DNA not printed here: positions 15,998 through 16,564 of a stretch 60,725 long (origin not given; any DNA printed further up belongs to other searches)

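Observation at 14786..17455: Four-gene operon: ECF sigma, STAS protein, 88-aa helical protein, radical SAM enzyme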

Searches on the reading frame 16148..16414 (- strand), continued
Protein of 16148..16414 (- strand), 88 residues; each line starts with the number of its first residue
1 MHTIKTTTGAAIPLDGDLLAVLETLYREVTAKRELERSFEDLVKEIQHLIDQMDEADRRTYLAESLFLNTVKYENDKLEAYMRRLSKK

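Call 39: search_solved_structures(query=A6, max_evalue=10, show_alignments=2)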
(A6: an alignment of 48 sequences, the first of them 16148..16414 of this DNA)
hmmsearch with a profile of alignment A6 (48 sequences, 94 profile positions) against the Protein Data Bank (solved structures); distinct sequences matched with E-value up to 10: 16.
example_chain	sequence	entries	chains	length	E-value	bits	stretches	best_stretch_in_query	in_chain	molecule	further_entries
1wt6_A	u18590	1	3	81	0.19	15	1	21-60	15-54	Myotonin-protein kinase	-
9fhl_d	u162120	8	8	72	0.4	14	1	1-37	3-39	VapB-type antitoxin | aS33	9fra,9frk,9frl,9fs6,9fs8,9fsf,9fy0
2nwi_A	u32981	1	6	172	0.82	13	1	12-55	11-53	Hypothetical protein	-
26cz_A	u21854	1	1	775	1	12.7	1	28-87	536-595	Small ubiquitin-related modifier,RNA-directed DNA polymerase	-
1o5h_A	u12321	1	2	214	1.2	12.5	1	29-60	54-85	Formiminotetrahydrofolate cyclodeaminase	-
1t01_A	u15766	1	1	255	6.4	10.2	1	18-69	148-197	unnamed protein product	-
9sr0_A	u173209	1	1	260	7.6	9.9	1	18-69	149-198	Vinculin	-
3s90_A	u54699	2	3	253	8.4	9.8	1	18-70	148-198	Vinculin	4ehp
4e17_A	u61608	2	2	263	8.5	9.8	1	18-69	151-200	Vinculin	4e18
1rkc_A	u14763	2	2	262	8.9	9.7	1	18-69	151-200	Vinculin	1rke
1zvz_A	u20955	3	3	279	8.9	9.7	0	18-69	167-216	Vinculin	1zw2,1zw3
5y04_A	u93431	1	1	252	8.9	9.7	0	19-70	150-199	Vinculin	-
1ydi_A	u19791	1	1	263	9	9.7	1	18-69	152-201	vinculin isoform VCL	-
1u6h_A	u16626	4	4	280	9.1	9.7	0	18-69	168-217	Vinculin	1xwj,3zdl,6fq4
1syq_A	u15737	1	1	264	9.1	9.7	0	18-69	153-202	vinculin isoform VCL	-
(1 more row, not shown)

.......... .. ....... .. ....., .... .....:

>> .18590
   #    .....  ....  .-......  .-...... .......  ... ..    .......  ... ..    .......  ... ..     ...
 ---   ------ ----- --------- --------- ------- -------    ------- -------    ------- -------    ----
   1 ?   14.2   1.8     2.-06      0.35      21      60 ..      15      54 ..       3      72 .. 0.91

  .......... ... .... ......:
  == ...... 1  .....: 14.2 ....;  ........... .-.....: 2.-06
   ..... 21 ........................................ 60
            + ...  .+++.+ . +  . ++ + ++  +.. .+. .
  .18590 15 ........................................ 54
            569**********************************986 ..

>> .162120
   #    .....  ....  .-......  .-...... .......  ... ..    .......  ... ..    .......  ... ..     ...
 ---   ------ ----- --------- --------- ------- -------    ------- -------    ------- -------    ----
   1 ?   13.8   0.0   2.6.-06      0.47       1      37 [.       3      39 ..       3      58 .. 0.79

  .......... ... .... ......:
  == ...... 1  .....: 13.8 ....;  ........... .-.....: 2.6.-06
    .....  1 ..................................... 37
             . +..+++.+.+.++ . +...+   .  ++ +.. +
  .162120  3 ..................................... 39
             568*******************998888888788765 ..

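Call 46: predict_structure(alignment_id=A6)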
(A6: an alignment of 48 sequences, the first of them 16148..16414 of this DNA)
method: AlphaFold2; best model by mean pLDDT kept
length: 88 residues; sequences in the alignment: 48
mean_pLDDT: 87.0   pTM: 0.66
mean pLDDT of the five models: 87.0, 83.4, 82.6, 76.5, 70.5
residues with pLDDT >= 90: 38; 70-90: 46; 50-70: 4; < 50: 0
segments of 3 or more residues with pLDDT < 50: none
pLDDT, mean of each block of 10 residues (from residue 1): 83 87 87 74 89 92 92 93 86
secondary structure, 60 per line:
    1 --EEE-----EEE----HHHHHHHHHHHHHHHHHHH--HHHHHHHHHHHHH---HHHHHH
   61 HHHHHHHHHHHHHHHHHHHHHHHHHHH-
elements in order: E3-5 E11-13 H18-36 H39-51 H55-87

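Call 48: fold_search(model_id=the predicted structure, library=pdb)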
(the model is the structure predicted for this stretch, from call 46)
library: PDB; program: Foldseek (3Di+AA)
matches with E <= 10: 52; with E <= 0.001: 0
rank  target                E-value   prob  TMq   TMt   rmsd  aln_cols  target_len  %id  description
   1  4w2q_D                1.2e+00  0.10  0.26  0.34   7.0        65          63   18  Anti-Marburgvirus Nucleoprotein Single Domain Antibody C Complexed with Nucleoprotein C-terminal domain (released 2017-10-11)
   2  6l34                  1.7e+00  0.25  0.41  0.48   4.9        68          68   10  Crystal structure of the HMG domain of human FACT complex subunit SSRP1 (released 2020-10-14)
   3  8eki_B                1.7e+00  0.07  0.27  0.27  10.9        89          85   17  CryoEM structure of the Dsl1 complex bound to SNAREs Sec20 and Use1 (released 2023-10-04)
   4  8p10_H                2.1e+00  0.04  0.20  0.24   7.3        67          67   19  The crystal structure of the C-terminal domain of Mengla nucleoprotein (released 2023-10-11)
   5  5vwe_MODEL_1_A        2.3e+00  0.16  0.36  0.42   5.0        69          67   12  Solution NMR structure of the HMG domain of human FACT complex subunit SSRP1 (released 2018-05-23)
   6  2gzk_A                2.3e+00  0.15  0.38  0.25   5.5        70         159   20  Structure of a complex of tandem HMG boxes and DNA (released 2006-07-25)
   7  9qpf_MODEL_1_A        2.3e+00  0.11  0.35  0.34  13.0        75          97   11  Solution structure of Sox2 DBD (released 2025-11-19)
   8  8p23_A                2.3e+00  0.06  0.28  0.06  12.0       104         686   12  Cryo-EM structure of the anaerobic ribonucleotide reductase from Prevotella copri in its dimeric, ATP/CTP-bound state (released 2023-08-30)
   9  8p24_H                2.3e+00  0.04  0.21  0.26   7.3        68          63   19  The crystal structure of the C-terminal domain of Mengla nucleoprotein (released 2023-10-18)
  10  8p10_E                2.3e+00  0.04  0.19  0.24   7.0        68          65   19  The crystal structure of the C-terminal domain of Mengla nucleoprotein (released 2023-10-11)
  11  8p10_B                2.3e+00  0.04  0.21  0.25   7.3        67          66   19  The crystal structure of the C-terminal domain of Mengla nucleoprotein (released 2023-10-11)
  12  10zo_B                2.3e+00  0.04  0.19  0.24   6.9        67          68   19  Crystal structure of Mengla virus nucleoprotein bound by a cross-reactive anti-Marburg virus nanobody (released 2026-03-25)
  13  8p0y_a                2.6e+00  0.04  0.20  0.23   7.0        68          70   19  The crystal structure of the C-terminal domain of Mengla nucleoprotein (released 2023-10-25)
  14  7aoi_Af               3.0e+00  0.06  0.24  0.17  12.3        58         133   12  Trypanosoma brucei mitochondrial ribosome large subunit assembly intermediate (released 2020-12-02)
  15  8p24_G                3.0e+00  0.03  0.20  0.26   7.0        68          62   20  The crystal structure of the C-terminal domain of Mengla nucleoprotein (released 2023-10-18)
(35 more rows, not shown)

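Call 49: list_cluster_members(proteins=[P0290, P0264, P0273, P0335, P0350, P0281, L092:5971-6246:+, L091:5986-6252:+, P0394, P0259])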
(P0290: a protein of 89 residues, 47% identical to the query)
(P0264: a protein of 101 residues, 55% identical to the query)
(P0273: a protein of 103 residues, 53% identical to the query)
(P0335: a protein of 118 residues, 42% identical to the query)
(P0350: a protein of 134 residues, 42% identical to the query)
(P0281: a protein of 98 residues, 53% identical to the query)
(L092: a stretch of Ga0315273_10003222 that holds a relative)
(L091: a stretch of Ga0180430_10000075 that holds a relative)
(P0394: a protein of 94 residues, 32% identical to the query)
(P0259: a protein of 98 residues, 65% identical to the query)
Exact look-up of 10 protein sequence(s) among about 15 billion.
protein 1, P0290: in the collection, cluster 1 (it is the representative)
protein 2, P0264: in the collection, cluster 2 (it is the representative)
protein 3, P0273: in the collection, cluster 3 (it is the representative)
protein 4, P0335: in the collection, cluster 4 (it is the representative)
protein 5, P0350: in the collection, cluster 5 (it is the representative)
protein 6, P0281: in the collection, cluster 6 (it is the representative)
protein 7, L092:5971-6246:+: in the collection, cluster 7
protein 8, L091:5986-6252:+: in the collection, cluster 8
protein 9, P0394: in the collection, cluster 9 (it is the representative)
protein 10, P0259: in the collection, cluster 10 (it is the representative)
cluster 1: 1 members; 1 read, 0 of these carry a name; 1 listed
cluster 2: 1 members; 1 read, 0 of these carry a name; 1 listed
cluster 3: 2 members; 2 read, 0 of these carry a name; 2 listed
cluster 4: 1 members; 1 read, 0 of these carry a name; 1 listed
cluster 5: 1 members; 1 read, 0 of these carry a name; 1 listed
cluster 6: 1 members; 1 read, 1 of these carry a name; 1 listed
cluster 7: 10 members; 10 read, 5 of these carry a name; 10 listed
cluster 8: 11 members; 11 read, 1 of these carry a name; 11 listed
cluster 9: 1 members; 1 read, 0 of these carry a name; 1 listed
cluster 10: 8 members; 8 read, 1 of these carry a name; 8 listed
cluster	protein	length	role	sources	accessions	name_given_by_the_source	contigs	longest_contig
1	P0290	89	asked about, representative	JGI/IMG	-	-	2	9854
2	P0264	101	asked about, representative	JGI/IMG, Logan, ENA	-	-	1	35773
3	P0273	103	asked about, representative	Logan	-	-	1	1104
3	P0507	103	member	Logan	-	-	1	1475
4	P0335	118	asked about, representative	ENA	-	-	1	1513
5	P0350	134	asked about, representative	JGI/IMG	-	-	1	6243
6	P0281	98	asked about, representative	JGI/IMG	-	hypothetical protein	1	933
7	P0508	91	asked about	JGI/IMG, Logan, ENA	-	-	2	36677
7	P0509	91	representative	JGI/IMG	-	hypothetical protein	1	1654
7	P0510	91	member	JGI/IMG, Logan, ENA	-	hypothetical protein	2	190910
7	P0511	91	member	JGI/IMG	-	hypothetical protein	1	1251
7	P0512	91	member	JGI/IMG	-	phage gp29-like protein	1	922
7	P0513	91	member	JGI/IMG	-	hypothetical protein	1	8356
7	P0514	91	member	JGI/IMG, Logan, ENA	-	-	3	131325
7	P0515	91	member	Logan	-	-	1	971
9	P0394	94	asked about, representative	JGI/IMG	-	-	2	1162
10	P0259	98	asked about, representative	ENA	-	-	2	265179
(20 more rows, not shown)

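Call 56: search_protein_families(library=pfam, proteins=[L068:6367-8598:+, L074:6294-8228:+, L086:6370-8376:+, L016:6264-7082:+, L016:7051-8223:+, L036:6970-8001:+, L037:910-2142:+, L089:8278-10305:+, L011:6771-7244:-], max_evalue=0.01)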
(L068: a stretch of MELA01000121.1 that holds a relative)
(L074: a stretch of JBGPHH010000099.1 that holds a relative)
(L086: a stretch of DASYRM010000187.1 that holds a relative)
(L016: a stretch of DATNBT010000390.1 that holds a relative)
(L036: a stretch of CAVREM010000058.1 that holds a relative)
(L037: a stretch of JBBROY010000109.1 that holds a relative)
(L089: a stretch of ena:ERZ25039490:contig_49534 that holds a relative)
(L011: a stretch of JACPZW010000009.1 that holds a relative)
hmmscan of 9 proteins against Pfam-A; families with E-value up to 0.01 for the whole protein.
L068:6367-8598:+ (743 aa): 2 families
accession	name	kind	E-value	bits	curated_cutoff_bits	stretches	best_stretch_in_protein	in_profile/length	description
PF07228.17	SpoIIE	-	4.6e-48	164.2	25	1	552-742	1-191/192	Stage II sporulation protein E (SpoIIE)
PF00672.30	HAMP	-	8.5e-15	55.3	25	1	442-492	2-52/53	HAMP domain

L074:6294-8228:+ (645 aa): 2 families
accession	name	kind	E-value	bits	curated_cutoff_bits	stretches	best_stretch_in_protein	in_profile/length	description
PF07228.17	SpoIIE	-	6.4e-41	140.8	25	1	492-642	2-153/192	Stage II sporulation protein E (SpoIIE)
PF00672.30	HAMP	-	1.1e-15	58.1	25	1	381-431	2-52/53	HAMP domain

L086:6370-8376:+ (668 aa): 3 families
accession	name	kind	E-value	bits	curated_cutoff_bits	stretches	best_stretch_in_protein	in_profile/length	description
PF00593.30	TonB_dep_Rec_b-barrel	-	1.3e-22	81.8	27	1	199-577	43-372/436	TonB dependent receptor-like, beta-barrel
PF07715.20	Plug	-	3.5e-18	66.5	23.9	1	61-167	5-107/107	TonB-dependent Receptor Plug Domain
PF14905.12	OMP_b-brl_3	-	0.0017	17.9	27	0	457-549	209-295/408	Outer membrane protein beta-barrel family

L016:6264-7082:+ (272 aa): 0 families

L016:7051-8223:+ (390 aa): 1 family
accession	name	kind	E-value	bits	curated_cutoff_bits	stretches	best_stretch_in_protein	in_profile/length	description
PF01244.27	Peptidase_M19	-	3.6e-113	378.4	26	1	23-381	2-318/319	Membrane dipeptidase (Peptidase family M19)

L036:6970-8001:+ (343 aa): 2 families
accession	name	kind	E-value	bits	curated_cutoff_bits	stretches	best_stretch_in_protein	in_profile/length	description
PF00753.33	Lactamase_B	-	1e-15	58.6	22.7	1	91-277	7-196/196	Metallo-beta-lactamase superfamily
PF12706.13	Lactamase_B_2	-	0.00018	21.6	27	1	120-183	25-83/200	Beta-lactamase superfamily domain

L037:910-2142:+ (410 aa): 2 families
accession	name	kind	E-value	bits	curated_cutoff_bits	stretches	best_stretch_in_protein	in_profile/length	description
PF13546.12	DDE_5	-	7.1e-61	206.6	27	1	20-241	2-228/272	DDE superfamily endonuclease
PF01609.27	DDE_Tnp_1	-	5.8e-08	33.2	23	1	190-353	76-197/200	Transposase DDE domain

L089:8278-10305:+ (675 aa): 2 families
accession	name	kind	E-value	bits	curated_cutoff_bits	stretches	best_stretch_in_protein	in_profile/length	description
PF13231.12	PMT_2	-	9.9e-07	29.5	26.1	1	106-222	26-137/160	Dolichyl-phosphate-mannose-protein mannosyltransferase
PF14559.12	TPR_19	-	0.0073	17.1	25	0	595-650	9-65/68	Tetratricopeptide repeat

L011:6771-7244:- (157 aa): 0 families

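Call 67: search_protein_families(library=phrogs, proteins=[window:16148-16414:-], max_evalue=0.1)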
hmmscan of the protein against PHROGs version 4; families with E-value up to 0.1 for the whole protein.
window:16148-16414:- (88 aa): 6 families
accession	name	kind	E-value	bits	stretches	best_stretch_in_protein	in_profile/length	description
phrog_10231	-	unknown function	0.01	16.3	1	21-71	198-248/256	-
phrog_799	-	other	0.055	13.6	1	4-80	14-86/458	DNA methyltransferase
phrog_10104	-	unknown function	0.059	14.6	1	30-75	21-67/76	-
phrog_1352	-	unknown function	0.076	14.7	0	46-79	17-50/72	-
phrog_1358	-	moron, auxiliary metabolic gene and host takeover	0.086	11.3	1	29-80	302-353/1382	FtsK/SpoIIIE-like protein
phrog_17191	-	unknown function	0.088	14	1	53-82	20-49/57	-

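Call 68: search_protein_families(library=padloc, proteins=[window:16148-16414:-], max_evalue=0.01)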
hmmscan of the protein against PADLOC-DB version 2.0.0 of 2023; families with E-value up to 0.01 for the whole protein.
window:16148-16414:- (88 aa): 0 families

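Call 72: find_encoding_contigs(protein=P0468, flank=5000, max_places=1)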
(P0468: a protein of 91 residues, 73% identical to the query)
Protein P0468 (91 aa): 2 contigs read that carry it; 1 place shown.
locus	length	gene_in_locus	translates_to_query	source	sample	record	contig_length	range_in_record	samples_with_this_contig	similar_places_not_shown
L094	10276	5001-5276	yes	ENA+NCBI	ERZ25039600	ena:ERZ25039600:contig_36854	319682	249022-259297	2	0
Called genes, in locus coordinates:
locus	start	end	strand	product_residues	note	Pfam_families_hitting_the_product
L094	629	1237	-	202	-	PF02223:Thymidylate_kin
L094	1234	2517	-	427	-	PF00278:Orn_DAP_Arg_deC, PF02784:Orn_Arg_deC_N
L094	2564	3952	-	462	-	-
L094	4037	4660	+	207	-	PF07638:Sigma70_ECF, PF04542:Sigma70_r2, PF08281:Sigma70_r4_2, PF04545:Sigma70_r4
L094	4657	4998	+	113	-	PF01740:STAS, PF13466:STAS_2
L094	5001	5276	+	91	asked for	-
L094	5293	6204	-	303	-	PF03331:LpxC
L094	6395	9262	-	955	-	PF00005:ABC_tran (faint), PF02463:SMC_N (faint), PF03193:RsgA_GTPase (faint), PF13191:AAA_16 (faint), PF13304:AAA_21 (faint), PF13555:AAA_29 (faint), PF17760:UvrA_inter, PF17755:UvrA_DNA-bind, +1 more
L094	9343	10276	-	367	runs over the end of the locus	PF02515:CoA_transf_3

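Call 73: find_encoding_contigs(protein=P0415, flank=5000, max_places=1)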
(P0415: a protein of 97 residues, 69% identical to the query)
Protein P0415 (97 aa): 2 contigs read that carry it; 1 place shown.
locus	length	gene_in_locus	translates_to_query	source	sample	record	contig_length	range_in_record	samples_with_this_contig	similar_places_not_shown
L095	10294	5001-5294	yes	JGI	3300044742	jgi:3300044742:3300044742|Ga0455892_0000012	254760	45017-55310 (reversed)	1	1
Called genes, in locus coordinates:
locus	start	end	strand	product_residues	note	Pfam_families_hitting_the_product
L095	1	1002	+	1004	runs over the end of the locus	PF26549:Tricorn_N (faint), PF00326:Peptidase_S9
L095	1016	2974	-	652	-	PF13620:CarboxypepD_reg, PF13715:CarbopepD_reg_2 (weak), PF17210:SdrD_B (faint), PF12450:vWF_A, PF00092:VWA, PF13519:VWA_2, PF13768:VWA_3, PF12034:YfbK_C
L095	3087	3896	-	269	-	-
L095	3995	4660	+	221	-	PF07638:Sigma70_ECF, PF04542:Sigma70_r2, PF08281:Sigma70_r4_2, PF04545:Sigma70_r4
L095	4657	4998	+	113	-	PF01740:STAS, PF13466:STAS_2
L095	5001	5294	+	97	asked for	-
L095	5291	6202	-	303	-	PF03331:LpxC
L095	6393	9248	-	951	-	PF00005:ABC_tran (faint), PF02463:SMC_N (faint), PF03193:RsgA_GTPase (faint), PF06745:ATPase (faint), PF13191:AAA_16 (faint), PF13304:AAA_21 (faint), PF17760:UvrA_inter, PF17755:UvrA_DNA-bind, +3 more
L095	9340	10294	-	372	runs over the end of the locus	PF02515:CoA_transf_3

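Call 74: find_encoding_contigs(protein=P0491, flank=5000, max_places=1)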
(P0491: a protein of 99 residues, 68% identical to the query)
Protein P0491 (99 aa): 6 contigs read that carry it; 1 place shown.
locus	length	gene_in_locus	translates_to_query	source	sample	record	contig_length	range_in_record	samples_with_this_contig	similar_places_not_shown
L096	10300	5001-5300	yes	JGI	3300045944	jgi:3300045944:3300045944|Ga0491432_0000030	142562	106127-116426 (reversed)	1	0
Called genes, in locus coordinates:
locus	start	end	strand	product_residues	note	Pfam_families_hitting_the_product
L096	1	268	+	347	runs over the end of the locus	PF01018:GTP1_OBG, PF00009:GTP_EFTU (faint), PF01926:MMR_HSR1, PF02421:FeoB_N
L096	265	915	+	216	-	PF01467:CTP_transf_like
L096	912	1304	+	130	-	PF02410:RsfS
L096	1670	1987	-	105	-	-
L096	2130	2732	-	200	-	PF02223:Thymidylate_kin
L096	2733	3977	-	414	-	PF00278:Orn_DAP_Arg_deC, PF02784:Orn_Arg_deC_N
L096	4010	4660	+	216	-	PF07638:Sigma70_ECF (weak), PF04542:Sigma70_r2, PF08281:Sigma70_r4_2, PF04545:Sigma70_r4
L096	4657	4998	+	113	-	PF01740:STAS, PF13466:STAS_2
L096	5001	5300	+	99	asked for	-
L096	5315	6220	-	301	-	PF03331:LpxC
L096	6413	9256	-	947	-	PF00005:ABC_tran (faint), PF02463:SMC_N (faint), PF03193:RsgA_GTPase (faint), PF13191:AAA_16 (faint), PF13304:AAA_21 (faint), PF13401:AAA_22 (faint), PF17760:UvrA_inter, PF17755:UvrA_DNA-bind, +3 more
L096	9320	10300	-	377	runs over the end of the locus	PF02515:CoA_transf_3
